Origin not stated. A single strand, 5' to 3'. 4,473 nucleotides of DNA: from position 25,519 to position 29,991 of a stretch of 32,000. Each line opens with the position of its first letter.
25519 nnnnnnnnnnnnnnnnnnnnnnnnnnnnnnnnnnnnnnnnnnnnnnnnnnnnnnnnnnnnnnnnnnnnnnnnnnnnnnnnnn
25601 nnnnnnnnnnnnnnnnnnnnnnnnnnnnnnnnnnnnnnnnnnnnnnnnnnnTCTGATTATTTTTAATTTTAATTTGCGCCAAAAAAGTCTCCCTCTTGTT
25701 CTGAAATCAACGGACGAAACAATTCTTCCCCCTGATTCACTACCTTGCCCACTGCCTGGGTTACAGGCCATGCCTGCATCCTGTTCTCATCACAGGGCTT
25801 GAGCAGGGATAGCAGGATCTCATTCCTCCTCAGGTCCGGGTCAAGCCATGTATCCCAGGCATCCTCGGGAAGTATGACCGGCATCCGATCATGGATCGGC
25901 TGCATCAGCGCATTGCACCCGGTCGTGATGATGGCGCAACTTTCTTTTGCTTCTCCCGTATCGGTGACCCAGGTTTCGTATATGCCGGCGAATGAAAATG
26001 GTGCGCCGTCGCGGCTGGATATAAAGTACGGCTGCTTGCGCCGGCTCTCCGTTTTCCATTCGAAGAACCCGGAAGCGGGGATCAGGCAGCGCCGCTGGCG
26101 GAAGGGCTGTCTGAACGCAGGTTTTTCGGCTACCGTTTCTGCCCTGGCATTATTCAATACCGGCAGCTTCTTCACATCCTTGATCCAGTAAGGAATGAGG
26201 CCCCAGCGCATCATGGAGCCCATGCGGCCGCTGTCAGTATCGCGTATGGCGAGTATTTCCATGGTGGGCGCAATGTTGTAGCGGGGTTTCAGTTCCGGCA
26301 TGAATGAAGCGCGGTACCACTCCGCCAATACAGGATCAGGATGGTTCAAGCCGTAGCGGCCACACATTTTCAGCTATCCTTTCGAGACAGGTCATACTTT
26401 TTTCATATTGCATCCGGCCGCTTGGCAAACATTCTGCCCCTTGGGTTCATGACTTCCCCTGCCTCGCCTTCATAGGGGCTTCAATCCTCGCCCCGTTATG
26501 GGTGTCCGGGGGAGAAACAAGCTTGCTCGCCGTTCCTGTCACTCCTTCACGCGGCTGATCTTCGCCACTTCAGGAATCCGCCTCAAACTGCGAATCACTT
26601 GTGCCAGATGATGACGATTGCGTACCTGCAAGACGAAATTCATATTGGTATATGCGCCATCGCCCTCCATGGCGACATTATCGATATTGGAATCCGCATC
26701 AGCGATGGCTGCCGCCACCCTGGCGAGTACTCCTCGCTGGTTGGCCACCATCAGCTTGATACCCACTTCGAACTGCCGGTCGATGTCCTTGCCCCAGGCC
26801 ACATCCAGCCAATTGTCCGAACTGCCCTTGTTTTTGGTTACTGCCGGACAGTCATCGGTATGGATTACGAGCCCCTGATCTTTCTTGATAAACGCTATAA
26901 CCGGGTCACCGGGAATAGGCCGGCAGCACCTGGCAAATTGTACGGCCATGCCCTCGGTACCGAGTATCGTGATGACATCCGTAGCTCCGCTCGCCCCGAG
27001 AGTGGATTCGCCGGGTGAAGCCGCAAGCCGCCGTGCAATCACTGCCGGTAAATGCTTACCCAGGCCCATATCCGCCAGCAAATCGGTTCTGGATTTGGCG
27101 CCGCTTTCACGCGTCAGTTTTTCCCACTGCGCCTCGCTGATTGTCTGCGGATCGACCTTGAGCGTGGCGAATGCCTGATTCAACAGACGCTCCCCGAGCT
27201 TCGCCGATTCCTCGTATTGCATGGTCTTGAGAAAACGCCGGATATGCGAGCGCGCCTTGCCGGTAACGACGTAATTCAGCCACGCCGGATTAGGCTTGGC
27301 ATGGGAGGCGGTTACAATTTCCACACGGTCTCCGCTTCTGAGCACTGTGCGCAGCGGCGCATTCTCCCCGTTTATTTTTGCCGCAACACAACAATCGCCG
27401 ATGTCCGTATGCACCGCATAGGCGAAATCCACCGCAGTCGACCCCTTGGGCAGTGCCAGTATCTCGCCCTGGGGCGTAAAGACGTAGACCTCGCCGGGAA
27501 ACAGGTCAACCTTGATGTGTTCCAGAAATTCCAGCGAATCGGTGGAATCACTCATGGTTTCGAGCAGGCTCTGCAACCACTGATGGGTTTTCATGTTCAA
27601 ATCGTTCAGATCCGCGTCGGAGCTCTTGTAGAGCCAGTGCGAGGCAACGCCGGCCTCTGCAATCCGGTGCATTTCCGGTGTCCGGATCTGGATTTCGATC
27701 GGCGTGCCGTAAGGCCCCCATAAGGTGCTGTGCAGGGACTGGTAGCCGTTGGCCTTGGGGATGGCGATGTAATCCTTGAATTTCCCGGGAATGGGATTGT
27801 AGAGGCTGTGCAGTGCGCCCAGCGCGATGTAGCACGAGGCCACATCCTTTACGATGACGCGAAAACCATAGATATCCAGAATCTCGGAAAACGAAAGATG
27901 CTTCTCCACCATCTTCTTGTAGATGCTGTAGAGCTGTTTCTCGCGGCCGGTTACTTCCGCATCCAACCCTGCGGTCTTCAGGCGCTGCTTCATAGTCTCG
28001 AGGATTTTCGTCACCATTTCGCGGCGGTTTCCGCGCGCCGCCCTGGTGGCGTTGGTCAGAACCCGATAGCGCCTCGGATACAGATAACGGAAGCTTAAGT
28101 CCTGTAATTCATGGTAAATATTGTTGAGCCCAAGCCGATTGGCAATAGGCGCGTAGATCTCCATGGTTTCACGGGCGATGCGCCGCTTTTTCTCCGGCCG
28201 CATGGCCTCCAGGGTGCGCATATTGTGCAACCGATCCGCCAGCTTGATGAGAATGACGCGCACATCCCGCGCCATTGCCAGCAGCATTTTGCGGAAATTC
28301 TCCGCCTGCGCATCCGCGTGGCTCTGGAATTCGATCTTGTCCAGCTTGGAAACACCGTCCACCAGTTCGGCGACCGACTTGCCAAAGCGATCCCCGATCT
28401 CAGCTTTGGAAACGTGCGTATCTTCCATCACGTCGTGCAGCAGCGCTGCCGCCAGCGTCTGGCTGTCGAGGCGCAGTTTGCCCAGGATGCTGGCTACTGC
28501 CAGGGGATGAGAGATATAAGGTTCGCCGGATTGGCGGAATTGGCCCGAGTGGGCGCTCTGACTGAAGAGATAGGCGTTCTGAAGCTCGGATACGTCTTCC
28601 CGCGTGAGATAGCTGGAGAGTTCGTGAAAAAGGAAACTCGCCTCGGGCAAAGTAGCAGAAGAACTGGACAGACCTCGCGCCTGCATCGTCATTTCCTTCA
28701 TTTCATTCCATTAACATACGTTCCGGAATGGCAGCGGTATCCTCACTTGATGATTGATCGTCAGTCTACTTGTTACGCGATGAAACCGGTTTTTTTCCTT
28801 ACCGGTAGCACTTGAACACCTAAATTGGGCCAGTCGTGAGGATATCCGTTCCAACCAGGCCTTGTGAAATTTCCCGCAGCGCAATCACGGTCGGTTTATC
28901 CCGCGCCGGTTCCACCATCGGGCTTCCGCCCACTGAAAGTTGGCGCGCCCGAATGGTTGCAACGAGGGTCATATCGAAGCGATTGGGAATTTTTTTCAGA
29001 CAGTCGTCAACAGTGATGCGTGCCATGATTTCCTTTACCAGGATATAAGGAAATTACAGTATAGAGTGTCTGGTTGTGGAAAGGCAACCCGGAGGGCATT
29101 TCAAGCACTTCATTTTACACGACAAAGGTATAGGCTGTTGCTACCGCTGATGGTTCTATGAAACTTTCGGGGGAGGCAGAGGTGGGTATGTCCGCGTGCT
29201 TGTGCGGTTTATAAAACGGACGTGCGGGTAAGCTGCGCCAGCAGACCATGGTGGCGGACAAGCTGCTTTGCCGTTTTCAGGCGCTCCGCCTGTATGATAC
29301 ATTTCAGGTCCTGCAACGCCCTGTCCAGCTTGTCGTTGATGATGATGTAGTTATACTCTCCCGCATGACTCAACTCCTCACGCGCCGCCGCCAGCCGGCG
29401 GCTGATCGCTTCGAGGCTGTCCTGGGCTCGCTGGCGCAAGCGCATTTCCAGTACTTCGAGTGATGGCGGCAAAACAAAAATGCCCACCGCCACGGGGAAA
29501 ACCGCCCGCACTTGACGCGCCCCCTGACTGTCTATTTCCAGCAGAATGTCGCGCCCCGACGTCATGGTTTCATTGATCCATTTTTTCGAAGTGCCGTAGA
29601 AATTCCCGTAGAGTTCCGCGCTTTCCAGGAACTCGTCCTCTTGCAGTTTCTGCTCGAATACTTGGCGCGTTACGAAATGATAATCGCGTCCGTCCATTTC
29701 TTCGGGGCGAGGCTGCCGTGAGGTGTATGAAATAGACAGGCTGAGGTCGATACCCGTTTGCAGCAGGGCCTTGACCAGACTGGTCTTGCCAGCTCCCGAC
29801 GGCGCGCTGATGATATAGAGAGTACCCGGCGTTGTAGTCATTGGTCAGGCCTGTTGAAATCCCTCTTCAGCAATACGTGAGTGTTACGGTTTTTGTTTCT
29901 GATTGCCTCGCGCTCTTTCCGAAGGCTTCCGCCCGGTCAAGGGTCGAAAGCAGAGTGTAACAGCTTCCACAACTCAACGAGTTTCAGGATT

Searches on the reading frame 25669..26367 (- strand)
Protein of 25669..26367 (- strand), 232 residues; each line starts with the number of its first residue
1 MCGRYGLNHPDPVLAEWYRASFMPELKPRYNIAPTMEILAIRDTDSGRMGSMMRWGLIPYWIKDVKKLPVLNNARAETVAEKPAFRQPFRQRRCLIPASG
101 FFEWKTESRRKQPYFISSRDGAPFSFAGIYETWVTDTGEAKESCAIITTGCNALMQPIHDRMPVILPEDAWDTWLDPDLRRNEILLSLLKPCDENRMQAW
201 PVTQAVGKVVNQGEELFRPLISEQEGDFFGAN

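Call 41: search_protein_families(library=pfam, proteins=[window:25669-26367:-], max_evalue=0.001)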
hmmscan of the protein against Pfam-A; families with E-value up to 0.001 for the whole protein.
window:25669-26367:- (232 aa): 1 family
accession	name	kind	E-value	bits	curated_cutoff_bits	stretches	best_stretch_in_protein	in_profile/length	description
PF02586.19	SRAP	-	7.3e-74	248.3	27.1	1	1-209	1-214/214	SOS response associated peptidase (SRAP)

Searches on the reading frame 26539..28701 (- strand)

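Call 41: search_protein_families(library=pfam, proteins=[window:26539-28701:-], max_evalue=0.001)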
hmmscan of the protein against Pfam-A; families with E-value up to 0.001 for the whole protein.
window:26539-28701:- (720 aa): 8 families
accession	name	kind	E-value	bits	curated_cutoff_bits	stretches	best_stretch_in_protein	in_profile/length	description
PF13328.12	HD_4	-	3.9e-55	186.3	27.2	1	43-192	1-155/156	HD domain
PF04607.23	RelA_SpoT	-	3.9e-40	137.1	27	1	252-361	1-111/113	Region found in RelA / SpoT proteins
PF02824.27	TGS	-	2.9e-21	75.7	22.2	1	405-464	1-60/60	TGS domain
PF13291.12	ACT_4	-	3.7e-18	66.4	27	1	642-717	3-80/80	ACT domain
PF19296.4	RelA_AH_RIS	-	3.9e-14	53.6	23.8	1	477-557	3-80/185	RelA/SpoT, AH and RIS domains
PF01966.28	HD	-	6.5e-12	46.2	22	1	62-161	1-116/116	HD domain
PF22629.2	ACT_AHAS_ss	-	4.1e-07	30.5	27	1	648-713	1-66/67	AHAS small subunit-like ACT domain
PF01842.31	ACT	-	3.6e-05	23.9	27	1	650-710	5-65/66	ACT domain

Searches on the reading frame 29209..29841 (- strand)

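Call 41: search_protein_families(library=pfam, proteins=[window:29209-29841:-], max_evalue=0.001)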
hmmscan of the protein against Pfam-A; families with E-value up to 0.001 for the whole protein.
window:29209-29841:- (210 aa): 2 families
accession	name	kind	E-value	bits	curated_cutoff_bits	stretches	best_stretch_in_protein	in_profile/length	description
PF00625.27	Guanylate_kin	-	6e-50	169.9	25.2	1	7-186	3-182/182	Guanylate kinase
PF13671.12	AAA_33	-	0.00018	22.2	27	1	14-155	7-138/143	AAA domain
